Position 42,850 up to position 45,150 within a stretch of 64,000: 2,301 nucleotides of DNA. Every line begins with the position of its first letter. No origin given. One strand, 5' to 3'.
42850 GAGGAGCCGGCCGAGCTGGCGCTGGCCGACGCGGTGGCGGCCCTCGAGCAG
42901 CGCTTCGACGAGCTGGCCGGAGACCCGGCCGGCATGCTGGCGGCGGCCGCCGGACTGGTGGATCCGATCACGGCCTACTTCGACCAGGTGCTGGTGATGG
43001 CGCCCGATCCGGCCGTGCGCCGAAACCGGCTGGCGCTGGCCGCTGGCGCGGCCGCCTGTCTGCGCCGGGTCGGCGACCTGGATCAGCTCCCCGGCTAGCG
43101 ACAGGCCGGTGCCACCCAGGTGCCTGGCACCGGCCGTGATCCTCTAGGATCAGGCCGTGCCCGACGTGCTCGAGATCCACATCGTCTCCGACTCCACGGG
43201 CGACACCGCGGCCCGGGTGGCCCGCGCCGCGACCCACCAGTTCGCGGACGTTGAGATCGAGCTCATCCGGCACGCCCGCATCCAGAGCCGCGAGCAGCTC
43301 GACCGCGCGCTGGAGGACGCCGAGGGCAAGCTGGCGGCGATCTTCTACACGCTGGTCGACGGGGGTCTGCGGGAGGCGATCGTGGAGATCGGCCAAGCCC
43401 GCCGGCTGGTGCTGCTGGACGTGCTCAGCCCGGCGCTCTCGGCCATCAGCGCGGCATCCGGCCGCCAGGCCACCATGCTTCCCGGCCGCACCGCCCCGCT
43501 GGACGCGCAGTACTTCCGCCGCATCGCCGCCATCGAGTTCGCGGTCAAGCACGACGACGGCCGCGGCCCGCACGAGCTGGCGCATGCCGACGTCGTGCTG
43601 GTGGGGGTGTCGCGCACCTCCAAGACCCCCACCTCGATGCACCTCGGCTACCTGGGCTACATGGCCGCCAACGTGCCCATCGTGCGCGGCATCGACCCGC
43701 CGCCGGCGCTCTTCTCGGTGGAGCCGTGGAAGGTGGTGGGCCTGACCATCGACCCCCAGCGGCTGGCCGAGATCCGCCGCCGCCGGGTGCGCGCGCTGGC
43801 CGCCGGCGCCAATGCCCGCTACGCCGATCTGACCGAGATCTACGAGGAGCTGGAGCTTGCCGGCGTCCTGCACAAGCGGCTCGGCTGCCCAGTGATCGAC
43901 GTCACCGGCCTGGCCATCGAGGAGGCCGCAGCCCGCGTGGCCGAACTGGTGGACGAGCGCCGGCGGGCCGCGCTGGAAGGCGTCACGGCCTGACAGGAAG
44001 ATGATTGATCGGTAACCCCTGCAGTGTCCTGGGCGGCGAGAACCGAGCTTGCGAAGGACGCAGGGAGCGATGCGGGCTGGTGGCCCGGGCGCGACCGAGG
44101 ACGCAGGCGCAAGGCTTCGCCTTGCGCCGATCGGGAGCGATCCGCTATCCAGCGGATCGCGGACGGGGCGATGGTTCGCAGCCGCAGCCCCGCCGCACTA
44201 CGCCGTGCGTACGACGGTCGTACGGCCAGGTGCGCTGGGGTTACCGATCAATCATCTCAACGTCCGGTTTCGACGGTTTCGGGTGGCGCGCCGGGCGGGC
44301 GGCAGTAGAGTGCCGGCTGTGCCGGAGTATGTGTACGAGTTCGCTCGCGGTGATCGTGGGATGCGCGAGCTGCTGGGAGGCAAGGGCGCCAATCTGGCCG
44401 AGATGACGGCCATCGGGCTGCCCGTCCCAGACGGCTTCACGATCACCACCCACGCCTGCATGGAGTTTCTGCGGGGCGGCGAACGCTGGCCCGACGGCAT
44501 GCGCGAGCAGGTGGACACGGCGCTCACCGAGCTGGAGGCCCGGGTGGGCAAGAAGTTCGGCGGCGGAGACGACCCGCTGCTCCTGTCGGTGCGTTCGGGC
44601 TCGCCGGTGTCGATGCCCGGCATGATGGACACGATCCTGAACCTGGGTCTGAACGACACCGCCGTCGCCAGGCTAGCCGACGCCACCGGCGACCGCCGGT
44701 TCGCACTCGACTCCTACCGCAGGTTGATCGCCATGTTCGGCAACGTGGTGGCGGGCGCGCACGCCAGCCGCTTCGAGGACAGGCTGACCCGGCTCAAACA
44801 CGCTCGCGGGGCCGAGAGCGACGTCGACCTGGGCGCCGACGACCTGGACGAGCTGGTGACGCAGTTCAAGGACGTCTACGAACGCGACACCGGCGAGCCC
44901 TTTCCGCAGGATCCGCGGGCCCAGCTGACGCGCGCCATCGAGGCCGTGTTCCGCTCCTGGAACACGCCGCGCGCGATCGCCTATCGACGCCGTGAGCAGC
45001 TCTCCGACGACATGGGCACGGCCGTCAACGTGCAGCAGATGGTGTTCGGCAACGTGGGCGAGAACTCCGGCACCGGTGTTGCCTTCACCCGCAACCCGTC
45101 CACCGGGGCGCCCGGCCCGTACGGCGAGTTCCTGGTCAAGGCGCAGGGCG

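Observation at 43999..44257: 259-bp hairpin-dense element closed by a perfect 21-bp inverted repeat between the PDRP regulator gene and ppdK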

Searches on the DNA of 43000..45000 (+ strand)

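Call 4: search_rna_families(source=window, start=43000, end=45000, threshold=evalue, max_evalue=10, show_alignments=3)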
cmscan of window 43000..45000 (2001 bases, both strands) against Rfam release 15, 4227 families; matches with E-value up to 10: 2.
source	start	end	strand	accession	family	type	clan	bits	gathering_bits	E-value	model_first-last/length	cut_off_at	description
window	43103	43164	-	RF00630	P26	Gene;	-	22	36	0.11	1-66/66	no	Pseudomonas sRNA P26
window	43278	43411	-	RF01754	radC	Cis-reg;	-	18.7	40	0.79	1-149/149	no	radC RNA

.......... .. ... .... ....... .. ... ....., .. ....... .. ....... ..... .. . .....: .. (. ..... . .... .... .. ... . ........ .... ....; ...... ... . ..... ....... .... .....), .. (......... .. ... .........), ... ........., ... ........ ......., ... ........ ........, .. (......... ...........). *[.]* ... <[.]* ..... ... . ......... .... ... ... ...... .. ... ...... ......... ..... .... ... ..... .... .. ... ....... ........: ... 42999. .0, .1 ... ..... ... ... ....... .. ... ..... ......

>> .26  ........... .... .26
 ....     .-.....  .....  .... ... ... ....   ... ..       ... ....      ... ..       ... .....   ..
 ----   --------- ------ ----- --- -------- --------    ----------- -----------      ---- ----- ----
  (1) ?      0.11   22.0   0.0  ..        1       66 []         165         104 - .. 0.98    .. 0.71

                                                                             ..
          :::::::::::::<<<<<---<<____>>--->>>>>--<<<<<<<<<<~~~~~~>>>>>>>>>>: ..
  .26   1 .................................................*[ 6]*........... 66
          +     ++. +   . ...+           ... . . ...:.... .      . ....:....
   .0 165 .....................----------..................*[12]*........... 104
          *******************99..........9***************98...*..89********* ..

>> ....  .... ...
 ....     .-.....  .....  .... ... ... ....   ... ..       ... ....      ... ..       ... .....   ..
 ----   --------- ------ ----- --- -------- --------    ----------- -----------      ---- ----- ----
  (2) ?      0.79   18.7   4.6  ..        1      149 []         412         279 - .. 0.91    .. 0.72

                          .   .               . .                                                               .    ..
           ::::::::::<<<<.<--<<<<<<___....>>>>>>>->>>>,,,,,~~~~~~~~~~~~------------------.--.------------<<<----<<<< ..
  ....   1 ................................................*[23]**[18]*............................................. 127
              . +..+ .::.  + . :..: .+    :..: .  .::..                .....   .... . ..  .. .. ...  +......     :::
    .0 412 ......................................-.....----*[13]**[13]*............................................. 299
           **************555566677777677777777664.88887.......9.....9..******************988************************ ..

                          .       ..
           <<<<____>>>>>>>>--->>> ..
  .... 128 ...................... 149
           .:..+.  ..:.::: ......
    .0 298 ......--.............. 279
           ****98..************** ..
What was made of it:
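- On Riboswitch / cis-regulatory leader of ppdK: The Rfam 15 E-value scan of 43000-45000 gave no hit inside the element at E <= 10 (call 4).
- On 6S / Ms1-like sRNA: No Rfam match (call 4).
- No Rfam family matched (call 4). Rfam gave no match (call 4). No Rfam match, including 6S and Ms1 (call 4).
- Tried and rejected: The E-value scan found nothing in the element (call 4).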

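Call 28: search_dna_similar(query=window:43990-44265:+, collection=plasmids, mode=distant, max_evalue=1)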
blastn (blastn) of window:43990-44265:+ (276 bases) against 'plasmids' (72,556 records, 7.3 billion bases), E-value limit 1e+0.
Records with a match: 7; places in all: 9; records where one place covers at least 80% of the query: 0.
Best place of each record, by identity: 95-99% 1; 80-90% 6.
By first word of the organism name: Streptomyces 3; Ralstonia 2; Thalassovita 1; Nonomuraea 1.
By predicted mobility (MOB-suite, as given by PLSDB): non-mobilizable 4; mobilizable 3.
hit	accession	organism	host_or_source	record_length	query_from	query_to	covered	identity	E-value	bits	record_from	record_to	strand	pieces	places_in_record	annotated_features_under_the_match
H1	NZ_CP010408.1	Streptomyces vietnamensis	soil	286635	66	121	20%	80.7%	8e-1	41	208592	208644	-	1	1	none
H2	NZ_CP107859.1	Streptomyces anulatus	-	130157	170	214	16%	81.3%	8e-1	41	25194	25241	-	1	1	none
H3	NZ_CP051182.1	Thalassovita gelatinovora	cell culture,IAM12617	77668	158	199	15%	83.7%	2e-1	44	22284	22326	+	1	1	hypothetical protein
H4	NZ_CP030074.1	Streptomyces cadmiisoli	Whole organism,soil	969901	76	114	14%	84.6%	8e-1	41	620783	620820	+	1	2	CHRD domain-containing protein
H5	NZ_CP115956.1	Ralstonia pseudosolanacearum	Solanum tuberosum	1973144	175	209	13%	85.7%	8e-1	42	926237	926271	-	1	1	none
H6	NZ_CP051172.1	Ralstonia pseudosolanacearum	Whole organism,potato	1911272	175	209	13%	85.7%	8e-1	42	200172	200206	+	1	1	none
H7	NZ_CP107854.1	Nonomuraea sp. NBC_00507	-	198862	84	108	9%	96.0%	8e-1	42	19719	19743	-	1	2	none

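Call 29: search_dna_similar(query=window:43990-44265:+, collection=phages, mode=distant, max_evalue=1)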
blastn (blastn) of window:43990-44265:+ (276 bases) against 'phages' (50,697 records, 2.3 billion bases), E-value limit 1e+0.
No match.
